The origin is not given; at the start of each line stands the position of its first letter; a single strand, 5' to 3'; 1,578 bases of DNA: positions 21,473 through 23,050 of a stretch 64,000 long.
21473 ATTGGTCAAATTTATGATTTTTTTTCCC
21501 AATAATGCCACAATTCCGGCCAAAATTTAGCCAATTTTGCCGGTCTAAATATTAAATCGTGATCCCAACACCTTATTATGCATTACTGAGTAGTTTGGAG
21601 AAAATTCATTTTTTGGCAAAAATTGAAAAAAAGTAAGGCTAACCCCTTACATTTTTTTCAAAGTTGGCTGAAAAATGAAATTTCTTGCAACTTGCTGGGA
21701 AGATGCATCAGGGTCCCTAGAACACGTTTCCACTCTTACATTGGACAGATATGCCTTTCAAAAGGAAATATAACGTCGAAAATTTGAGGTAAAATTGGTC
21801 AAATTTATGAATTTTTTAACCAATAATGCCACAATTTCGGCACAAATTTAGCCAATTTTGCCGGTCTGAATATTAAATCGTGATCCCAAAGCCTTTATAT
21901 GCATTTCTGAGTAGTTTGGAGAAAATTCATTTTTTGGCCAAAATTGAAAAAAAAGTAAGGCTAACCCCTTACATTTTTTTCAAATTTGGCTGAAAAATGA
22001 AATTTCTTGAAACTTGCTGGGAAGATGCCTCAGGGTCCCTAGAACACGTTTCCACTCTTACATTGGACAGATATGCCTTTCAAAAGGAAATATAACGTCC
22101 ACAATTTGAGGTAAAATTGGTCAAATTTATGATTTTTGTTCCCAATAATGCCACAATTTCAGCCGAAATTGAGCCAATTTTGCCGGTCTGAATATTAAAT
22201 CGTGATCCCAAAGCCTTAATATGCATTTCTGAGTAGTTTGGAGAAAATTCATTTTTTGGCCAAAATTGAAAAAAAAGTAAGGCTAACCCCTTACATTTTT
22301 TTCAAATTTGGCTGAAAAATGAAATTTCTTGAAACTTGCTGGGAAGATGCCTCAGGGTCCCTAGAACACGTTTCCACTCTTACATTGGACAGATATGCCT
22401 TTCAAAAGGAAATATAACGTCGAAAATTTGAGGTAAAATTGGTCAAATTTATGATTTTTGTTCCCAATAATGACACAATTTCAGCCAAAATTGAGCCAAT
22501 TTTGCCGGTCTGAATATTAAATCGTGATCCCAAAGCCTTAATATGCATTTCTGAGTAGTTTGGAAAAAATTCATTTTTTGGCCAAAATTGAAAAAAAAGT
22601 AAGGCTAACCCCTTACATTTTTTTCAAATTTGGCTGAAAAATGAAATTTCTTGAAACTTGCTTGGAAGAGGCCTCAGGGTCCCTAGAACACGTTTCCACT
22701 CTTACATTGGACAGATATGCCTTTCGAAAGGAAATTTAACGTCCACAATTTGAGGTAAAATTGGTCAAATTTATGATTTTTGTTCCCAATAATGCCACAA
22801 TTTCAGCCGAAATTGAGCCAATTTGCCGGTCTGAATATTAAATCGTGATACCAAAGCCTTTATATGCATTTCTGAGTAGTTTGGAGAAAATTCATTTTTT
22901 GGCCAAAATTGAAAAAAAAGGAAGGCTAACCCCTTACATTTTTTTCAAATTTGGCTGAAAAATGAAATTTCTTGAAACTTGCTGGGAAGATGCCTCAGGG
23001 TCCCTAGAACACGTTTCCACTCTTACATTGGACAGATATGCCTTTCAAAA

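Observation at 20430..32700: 11.9-kb satellite (322-bp unit, ~37 copies) in the intergenic space between two convergent genes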

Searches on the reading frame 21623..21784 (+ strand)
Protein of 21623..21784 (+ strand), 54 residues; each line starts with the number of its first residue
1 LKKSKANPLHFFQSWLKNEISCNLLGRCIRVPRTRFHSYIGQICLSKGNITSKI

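Call 40: search_protein_families(library=pfam, proteins=[window:21623-21784:+], max_evalue=1)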
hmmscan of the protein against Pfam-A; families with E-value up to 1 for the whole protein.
seq(54 aa): 0 families

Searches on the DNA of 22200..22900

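Call 39: search_rna_families(source=window, start=22200, end=22900, threshold=evalue, max_evalue=10)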
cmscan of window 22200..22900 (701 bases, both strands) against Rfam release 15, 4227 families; matches with E-value up to 10: 80.
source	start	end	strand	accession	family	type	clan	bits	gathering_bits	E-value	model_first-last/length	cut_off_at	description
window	22236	22335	-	RF03940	MIR9563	Gene; miRNA;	-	39.2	90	5.4e-06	1-127/127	no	MIR9563 microRNA precursor family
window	22558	22657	-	RF03940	MIR9563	Gene; miRNA;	-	37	90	2.1e-05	1-127/127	no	MIR9563 microRNA precursor family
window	22235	22337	+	RF00845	MIR158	Gene; miRNA;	-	35.9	67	2.5e-05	1-100/100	no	MIR158 microRNA precursor family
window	22242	22329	+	RF03729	mir-2363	Gene; miRNA;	-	33.3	90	0.00025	1-72/72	no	mir-2363 microRNA precursor family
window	22241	22330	-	RF04145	MIR8706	Gene; miRNA;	-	33.2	95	0.00015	1-101/101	no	MIR8706 microRNA precursor family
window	22242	22329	-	RF03729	mir-2363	Gene; miRNA;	-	31.1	90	0.0009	1-72/72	no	mir-2363 microRNA precursor family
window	22251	22320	+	RF00956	MIR1444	Gene; miRNA;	-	30.5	80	0.00078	1-85/85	no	MIR1444 microRNA precursor family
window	22573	22642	+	RF00956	MIR1444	Gene; miRNA;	-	30.5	80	0.00078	1-85/85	no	MIR1444 microRNA precursor family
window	22563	22652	-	RF04145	MIR8706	Gene; miRNA;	-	30.4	95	0.00079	1-101/101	no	MIR8706 microRNA precursor family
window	22233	22338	+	RF04205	MIR2606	Gene; miRNA;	-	30.1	139.7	0.022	1-165/165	no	MIR2606 microRNA precursor family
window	22233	22338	-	RF04205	MIR2606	Gene; miRNA;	-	29.8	139.7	0.026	1-165/165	no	MIR2606 microRNA precursor family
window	22226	22347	+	RF04174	MIR4208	Gene; miRNA;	-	29.4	140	0.025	1-191/191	no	MIR4208 microRNA precursor family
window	22535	22626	+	RF02432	SpF25_sRNA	Gene; sRNA;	-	28.8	48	0.015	1-102/102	no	Streptococcus sRNA SpF25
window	22213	22304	+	RF02432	SpF25_sRNA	Gene; sRNA;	-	28.8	48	0.015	1-102/102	no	Streptococcus sRNA SpF25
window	22231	22341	+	RF03926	MIR1435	Gene; miRNA;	-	28.8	94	0.041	1-186/186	no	MIR1435 microRNA precursor family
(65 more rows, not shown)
